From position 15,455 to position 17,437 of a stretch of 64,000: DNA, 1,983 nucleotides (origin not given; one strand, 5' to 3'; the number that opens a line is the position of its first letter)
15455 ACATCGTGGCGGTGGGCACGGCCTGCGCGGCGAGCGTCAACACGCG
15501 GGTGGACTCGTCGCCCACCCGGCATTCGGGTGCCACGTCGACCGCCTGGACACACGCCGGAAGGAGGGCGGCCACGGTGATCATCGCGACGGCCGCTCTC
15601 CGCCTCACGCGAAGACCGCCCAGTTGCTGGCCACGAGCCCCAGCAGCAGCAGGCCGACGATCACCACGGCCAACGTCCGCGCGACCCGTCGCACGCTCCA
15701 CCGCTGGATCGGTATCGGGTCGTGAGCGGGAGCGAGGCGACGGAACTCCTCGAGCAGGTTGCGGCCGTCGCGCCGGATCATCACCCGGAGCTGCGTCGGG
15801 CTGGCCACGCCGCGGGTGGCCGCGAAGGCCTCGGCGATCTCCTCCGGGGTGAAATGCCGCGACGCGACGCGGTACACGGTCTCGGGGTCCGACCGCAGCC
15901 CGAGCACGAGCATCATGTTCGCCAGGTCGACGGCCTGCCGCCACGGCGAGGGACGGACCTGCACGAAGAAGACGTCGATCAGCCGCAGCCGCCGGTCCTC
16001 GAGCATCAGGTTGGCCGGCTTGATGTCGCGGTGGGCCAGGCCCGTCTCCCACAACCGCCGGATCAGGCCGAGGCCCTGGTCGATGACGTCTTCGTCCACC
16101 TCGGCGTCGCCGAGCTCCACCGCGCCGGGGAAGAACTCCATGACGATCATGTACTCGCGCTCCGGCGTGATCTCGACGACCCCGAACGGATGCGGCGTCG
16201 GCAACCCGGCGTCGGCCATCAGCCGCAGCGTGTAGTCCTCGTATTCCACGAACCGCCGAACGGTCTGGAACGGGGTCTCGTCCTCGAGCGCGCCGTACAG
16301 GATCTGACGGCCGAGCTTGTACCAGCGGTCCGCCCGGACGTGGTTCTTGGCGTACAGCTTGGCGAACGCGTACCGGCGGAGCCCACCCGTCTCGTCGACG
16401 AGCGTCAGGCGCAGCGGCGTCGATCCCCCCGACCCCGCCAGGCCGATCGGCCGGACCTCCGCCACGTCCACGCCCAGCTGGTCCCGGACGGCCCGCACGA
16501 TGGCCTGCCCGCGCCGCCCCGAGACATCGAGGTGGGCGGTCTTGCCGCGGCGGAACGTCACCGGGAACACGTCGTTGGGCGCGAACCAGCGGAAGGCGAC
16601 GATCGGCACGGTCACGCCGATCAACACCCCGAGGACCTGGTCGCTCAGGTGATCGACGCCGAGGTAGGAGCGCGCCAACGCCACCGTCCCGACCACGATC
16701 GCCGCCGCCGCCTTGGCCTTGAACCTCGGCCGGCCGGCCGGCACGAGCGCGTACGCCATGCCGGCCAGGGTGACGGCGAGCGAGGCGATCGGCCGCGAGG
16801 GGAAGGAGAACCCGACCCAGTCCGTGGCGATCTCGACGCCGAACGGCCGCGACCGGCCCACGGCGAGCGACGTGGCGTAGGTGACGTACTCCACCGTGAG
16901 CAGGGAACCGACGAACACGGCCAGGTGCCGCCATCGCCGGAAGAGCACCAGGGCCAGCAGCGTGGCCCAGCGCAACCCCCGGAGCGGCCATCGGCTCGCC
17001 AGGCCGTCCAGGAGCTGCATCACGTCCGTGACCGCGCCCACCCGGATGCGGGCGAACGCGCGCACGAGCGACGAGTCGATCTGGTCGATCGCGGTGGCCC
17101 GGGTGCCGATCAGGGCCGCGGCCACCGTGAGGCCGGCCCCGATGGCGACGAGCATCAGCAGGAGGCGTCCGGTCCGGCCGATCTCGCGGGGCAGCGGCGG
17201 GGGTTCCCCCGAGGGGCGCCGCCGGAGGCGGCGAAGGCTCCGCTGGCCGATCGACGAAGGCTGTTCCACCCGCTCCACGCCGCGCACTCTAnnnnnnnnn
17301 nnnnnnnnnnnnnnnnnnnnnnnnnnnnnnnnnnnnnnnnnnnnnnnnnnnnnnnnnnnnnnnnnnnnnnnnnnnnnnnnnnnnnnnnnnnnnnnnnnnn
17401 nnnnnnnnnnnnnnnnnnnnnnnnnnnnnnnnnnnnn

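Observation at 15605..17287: Pseudo-phosphatase / kinase fusion: PAP2 fold with KX6RP, PSGH and SRX5HX3D all mutated, joined to an HRD-type kinase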

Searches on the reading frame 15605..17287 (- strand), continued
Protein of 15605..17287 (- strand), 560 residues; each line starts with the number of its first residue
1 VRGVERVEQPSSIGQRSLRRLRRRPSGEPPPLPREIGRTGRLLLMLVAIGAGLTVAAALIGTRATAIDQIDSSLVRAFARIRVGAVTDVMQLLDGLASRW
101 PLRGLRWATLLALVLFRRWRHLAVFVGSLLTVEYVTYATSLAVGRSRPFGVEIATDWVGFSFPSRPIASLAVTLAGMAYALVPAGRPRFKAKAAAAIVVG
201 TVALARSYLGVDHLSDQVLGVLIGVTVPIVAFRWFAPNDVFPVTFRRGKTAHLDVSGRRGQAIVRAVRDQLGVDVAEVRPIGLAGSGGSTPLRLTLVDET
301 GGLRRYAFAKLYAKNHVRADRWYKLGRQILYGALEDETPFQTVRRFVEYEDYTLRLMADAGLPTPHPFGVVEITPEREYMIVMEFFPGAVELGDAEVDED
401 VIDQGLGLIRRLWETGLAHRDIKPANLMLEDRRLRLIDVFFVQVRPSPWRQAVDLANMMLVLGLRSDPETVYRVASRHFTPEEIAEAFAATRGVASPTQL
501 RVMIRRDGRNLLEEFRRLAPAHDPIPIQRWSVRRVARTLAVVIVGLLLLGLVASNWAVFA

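Call 71: search_protein_families(library=pfam, alignment_id=A4, max_evalue=0.001)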
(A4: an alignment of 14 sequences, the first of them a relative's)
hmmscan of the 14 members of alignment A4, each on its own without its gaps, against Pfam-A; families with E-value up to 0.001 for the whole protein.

A. member 1, P0161 (552 aa): 5 families
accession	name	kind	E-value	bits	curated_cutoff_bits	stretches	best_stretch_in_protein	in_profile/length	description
PF01569.27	PAP2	-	1.5e-06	28.5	27.2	1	113-225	2-124/130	PAP2 superfamily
PF01163.29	RIO1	-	7.9e-05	22.8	22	1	328-429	47-149/187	RIO domain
PF01636.29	APH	-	0.00014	22.2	23.2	1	390-431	154-197/239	Phosphotransferase enzyme family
PF06176.17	WaaY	-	0.00014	22.1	20.3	1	365-444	115-192/229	Lipopolysaccharide core biosynthesis protein (WaaY)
PF06293.20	Kdo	-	0.00057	19.8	21.3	1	347-439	71-179/207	Lipopolysaccharide kinase (Kdo/WaaP) family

B. families by the number of members that match (of 14 scanned): 7 families
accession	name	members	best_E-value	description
PF00069.31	Pkinase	8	8.3e-09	Protein kinase domain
PF06293.20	Kdo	6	1.1e-07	Lipopolysaccharide kinase (Kdo/WaaP) family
PF01569.27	PAP2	6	1.5e-06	PAP2 superfamily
PF01163.29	RIO1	5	5.8e-08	RIO domain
PF01636.29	APH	3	2.8e-05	Phosphotransferase enzyme family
PF06176.17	WaaY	1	0.00014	Lipopolysaccharide core biosynthesis protein (WaaY)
PF09913.15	DUF2142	1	0.00035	Predicted membrane protein (DUF2142)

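Call 72: find_encoding_contigs(protein=P0234, flank=5000, max_places=3)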
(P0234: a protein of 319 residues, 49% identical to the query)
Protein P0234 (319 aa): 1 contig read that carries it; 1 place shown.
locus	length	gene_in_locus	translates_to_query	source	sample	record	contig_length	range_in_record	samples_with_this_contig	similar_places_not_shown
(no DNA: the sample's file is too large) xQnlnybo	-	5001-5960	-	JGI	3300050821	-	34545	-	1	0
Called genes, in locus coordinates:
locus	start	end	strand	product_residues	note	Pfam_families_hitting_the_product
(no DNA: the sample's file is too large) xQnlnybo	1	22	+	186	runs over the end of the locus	PF03729:DUF308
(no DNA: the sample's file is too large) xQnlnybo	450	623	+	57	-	-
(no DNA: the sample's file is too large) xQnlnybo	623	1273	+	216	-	PF00440:TetR_N, PF21306:TetR_C_40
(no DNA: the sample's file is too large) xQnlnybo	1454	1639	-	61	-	-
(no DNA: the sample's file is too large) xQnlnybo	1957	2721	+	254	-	PF12697:Abhydrolase_6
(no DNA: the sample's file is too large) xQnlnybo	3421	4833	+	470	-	PF00561:Abhydrolase_1 (faint), PF08386:Abhydrolase_4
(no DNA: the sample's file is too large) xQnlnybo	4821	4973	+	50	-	-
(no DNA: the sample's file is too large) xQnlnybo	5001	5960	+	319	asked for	PF01569:PAP2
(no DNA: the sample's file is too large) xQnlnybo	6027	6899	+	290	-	-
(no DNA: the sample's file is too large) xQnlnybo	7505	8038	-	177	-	PF11716:MDMPI_N (faint)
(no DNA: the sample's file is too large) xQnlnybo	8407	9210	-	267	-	-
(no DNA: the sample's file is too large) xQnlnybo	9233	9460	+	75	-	-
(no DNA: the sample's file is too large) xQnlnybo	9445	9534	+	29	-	-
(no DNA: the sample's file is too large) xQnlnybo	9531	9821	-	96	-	-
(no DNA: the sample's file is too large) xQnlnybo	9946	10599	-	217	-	-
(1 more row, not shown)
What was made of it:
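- P0234 is itself a broken gene: 319 aa, cut off before the HRD loop, with the remainder called as a separate gene (call 72).
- Tried and rejected: Its gene is truncated before the catalytic loop and the remainder is called as a separate gene (call 72).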

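Call 76: fold_search(model_id=the predicted structure, library=pdb)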
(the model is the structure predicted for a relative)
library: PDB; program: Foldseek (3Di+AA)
matches with E <= 10: 1574; with E <= 0.001: 788
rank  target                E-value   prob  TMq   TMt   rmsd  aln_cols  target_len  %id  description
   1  6zxg_z                1.1e-06  1.00  0.24  0.45  13.5       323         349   15  Cryo-EM structure of a late human pre-40S ribosomal subunit - State H1 (released 2020-12-02)
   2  3kn5_A                4.6e-06  1.00  0.19  0.43  17.2       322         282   13  Crystal structure of the C-terminal kinase domain of msk1 in complex with AMP-PNP (released 2010-04-21)
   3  4otp                  6.0e-06  1.00  0.21  0.58  11.7       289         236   14  Crystal structure of the catalytic domain of the human RioK1 atypical protein kinase in complex with ADP/Mg2+ (released 2014-07-02)
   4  6zxf_z                7.2e-06  1.00  0.24  0.43  10.2       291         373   16  Cryo-EM structure of a late human pre-40S ribosomal subunit - State G (released 2020-12-02)
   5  8zdc_p                8.6e-06  1.00  0.23  0.40   6.4       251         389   14  Cryo-EM structure of the human ubiquitylated pre-40S ribosome with RIOK3 (released 2025-02-12)
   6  7nry                  8.6e-06  1.00  0.19  0.41  10.6       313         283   13  Re-refinement of MAPKAP kinase-2/inhibitor complex 3fyj (released 2022-02-09)
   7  7up4_A                9.9e-06  1.00  0.20  0.47  15.8       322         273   16  Crystal structure of C-terminal Domain of MSK1 in complex with covalently bound pyrrolopyrimidine compound 20 (co-crys (released 2022-07-06)
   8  5l6w_L                9.9e-06  1.00  0.19  0.43  15.8       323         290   13  Structure Of the LIMK1-ATPgammaS-CFL1 Complex (released 2016-06-08)
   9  3kn6_B                1.0e-05  1.00  0.20  0.44  10.0       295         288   16  Crystal structure of the C-terminal kinase domain of MSK1 (released 2010-04-21)
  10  2qg5_A                1.0e-05  1.00  0.19  0.43  11.2       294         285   17  Cryptosporidium parvum calcium dependent protein kinase cgd7_1840 (released 2007-09-04)
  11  7up4_B                1.0e-05  1.00  0.19  0.44  17.2       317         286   14  Crystal structure of C-terminal Domain of MSK1 in complex with covalently bound pyrrolopyrimidine compound 20 (co-crys (released 2022-07-06)
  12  7szb_A                1.1e-05  1.00  0.21  0.60   8.3       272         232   16  Crystal Structure Analysis of human PRPK complex with a compound (released 2023-01-25)
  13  3en9_B                1.1e-05  1.00  0.20  0.27  16.7       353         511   14  Structure of the Methanococcus jannaschii KAE1-BUD32 fusion protein (released 2008-11-04)
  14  7up5_A                1.1e-05  1.00  0.18  0.42  15.8       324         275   16  Crystal structure of C-terminal Domain of MSK1 in complex with covalently bound pyrrolopyrimidine compound 23 (co-crys (released 2022-07-06)
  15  2vwb_B                1.4e-05  1.00  0.20  0.28   8.7       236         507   16  Structure of the archaeal Kae1-Bud32 fusion protein MJ1130: a model for the eukaryotic EKC-KEOPS subcomplex involved i (released 2008-08-19)
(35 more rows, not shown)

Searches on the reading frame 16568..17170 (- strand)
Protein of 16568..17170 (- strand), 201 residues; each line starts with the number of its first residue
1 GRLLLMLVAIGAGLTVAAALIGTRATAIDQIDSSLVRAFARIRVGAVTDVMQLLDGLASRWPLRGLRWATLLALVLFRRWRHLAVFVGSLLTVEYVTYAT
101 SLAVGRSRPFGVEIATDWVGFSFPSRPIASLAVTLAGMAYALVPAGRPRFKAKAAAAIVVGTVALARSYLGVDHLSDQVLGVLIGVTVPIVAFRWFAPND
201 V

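Call 29: search_solved_structures(query=window:16568-17170:-, max_evalue=10, show_alignments=5)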
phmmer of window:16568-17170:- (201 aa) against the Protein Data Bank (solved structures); distinct sequences matched with E-value up to 10: 4.
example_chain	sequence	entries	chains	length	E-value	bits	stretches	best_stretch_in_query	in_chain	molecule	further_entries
7oo1_A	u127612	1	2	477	0.1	15.7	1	106-182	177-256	Pyruvate kinase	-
9bix_A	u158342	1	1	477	0.26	14.3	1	21-72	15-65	Crp/Fnr family transcriptional regulator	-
5jki_A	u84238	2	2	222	0.37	13.8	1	21-187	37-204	Putative lipid phosphate phosphatase YodM | Phosphatidylglycerophosphatase B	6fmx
3tot_A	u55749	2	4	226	1.1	12.2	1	116-163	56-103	Glutathione s-transferase protein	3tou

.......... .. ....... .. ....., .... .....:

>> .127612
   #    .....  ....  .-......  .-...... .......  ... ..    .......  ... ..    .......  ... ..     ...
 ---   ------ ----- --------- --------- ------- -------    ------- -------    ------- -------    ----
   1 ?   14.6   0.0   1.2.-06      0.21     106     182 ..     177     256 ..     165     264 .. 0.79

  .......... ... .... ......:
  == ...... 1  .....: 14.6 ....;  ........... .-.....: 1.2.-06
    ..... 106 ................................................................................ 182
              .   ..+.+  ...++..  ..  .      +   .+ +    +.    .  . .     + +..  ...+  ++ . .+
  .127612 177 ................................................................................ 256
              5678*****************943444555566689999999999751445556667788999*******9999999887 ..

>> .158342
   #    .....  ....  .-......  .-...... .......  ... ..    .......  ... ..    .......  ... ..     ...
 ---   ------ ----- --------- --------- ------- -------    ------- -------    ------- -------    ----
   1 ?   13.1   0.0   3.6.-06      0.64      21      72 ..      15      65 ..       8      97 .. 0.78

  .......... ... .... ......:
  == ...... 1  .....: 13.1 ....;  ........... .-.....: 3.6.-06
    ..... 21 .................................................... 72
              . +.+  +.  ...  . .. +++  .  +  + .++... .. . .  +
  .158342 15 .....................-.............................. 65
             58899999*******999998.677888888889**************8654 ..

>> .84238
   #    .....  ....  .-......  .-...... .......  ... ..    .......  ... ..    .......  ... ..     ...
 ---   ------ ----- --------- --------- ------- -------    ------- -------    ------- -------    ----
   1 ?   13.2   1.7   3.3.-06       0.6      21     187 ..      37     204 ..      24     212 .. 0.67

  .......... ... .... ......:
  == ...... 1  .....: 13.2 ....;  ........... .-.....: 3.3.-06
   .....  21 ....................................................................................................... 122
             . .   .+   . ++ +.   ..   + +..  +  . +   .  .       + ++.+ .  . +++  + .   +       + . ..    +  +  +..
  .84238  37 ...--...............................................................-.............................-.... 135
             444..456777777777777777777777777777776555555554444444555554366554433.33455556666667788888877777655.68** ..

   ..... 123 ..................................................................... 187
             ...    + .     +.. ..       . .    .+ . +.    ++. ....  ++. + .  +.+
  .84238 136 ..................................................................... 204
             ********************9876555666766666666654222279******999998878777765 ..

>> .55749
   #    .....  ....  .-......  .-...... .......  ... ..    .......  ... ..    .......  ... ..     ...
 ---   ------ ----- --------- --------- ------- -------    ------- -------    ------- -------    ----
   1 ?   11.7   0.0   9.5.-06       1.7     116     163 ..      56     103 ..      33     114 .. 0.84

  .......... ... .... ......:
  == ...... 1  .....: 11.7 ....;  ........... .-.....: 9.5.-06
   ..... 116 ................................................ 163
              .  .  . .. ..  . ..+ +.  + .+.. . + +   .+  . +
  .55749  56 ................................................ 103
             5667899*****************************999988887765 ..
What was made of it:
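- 16844..16870 (-): C1 remnant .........: the Lys of KX6RP is replaced by Ser140; R147 and P148 are kept. Alignment to 5jki (call 29).
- On PAP2 superfamily (catalytically competent members): Lys is replaced by Ser140; R147 and P148 are kept (call 29). The motif is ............: Ser to Ala and His to Asp212, with R206 and D216 kept (call 29).
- Closest known: Bacterial PAP2 lipid phosphatases. Same: R and P of C1, P and S of C2, and R and D of C3 are retained (call 29).
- Checked: The residue-by-residue alignment to 5jki (call 29) gives K->S140, G->R165, H->P166, S->A205 and H->D212.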
